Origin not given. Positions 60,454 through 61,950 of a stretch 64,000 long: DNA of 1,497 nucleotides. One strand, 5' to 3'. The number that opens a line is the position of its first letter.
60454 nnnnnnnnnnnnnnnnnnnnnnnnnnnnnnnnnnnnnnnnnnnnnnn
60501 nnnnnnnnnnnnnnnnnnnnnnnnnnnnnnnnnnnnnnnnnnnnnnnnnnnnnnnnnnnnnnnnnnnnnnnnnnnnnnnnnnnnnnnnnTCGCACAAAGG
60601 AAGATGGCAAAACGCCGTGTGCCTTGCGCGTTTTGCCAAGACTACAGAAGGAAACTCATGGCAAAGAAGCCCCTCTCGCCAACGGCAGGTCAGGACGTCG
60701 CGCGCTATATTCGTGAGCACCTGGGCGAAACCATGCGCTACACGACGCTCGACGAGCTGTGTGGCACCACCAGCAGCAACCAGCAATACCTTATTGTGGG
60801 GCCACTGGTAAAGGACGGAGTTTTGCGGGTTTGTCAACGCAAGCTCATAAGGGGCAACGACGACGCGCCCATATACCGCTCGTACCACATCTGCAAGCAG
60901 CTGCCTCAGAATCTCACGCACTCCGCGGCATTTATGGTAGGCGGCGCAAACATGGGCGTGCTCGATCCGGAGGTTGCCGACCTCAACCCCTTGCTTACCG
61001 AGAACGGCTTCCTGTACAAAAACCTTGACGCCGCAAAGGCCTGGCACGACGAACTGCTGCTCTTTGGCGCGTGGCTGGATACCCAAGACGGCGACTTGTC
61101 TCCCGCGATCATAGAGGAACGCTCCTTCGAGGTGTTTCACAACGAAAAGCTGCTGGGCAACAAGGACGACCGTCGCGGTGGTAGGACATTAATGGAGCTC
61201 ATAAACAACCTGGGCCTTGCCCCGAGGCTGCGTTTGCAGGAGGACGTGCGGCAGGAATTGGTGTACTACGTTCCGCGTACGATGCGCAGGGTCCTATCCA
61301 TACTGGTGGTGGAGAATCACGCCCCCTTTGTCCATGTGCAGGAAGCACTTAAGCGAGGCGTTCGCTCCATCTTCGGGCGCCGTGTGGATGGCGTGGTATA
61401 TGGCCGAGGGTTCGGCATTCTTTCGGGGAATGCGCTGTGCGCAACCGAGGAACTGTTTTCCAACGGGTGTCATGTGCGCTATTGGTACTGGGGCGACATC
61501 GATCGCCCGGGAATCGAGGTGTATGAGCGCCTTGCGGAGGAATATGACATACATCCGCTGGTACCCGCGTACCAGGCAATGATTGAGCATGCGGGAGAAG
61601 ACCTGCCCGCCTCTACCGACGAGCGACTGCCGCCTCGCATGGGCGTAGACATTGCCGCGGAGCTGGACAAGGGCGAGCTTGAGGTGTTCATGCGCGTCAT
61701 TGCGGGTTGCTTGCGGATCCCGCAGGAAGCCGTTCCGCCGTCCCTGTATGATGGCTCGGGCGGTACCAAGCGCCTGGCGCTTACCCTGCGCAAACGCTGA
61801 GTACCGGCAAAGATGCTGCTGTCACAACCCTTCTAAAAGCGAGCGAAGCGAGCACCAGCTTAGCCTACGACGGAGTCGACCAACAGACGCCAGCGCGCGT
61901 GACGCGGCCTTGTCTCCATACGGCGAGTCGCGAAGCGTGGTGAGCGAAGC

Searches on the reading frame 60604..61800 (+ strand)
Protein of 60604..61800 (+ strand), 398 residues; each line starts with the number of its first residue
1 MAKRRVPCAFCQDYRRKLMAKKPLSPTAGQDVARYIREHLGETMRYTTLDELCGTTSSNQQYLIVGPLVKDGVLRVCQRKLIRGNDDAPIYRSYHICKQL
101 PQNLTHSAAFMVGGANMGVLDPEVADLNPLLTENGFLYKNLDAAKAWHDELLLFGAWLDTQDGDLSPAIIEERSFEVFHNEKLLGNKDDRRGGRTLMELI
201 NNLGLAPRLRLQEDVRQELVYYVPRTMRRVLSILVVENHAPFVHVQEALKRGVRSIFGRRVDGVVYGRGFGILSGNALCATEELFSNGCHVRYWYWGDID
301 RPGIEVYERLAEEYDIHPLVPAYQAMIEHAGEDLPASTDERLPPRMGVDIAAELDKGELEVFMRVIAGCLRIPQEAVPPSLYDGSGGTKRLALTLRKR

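Call 85: search_protein_families(library=pfam, proteins=[window:60604-61800:+], max_evalue=0.00001)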
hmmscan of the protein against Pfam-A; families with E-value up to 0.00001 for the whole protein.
window:60604-61800:+ (398 aa): 1 family
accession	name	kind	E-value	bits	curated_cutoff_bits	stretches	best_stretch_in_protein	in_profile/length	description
PF09983.15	JetD_C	-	5.6e-07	29.5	22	1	229-379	39-172/179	Wadjet protein JetD, C-terminal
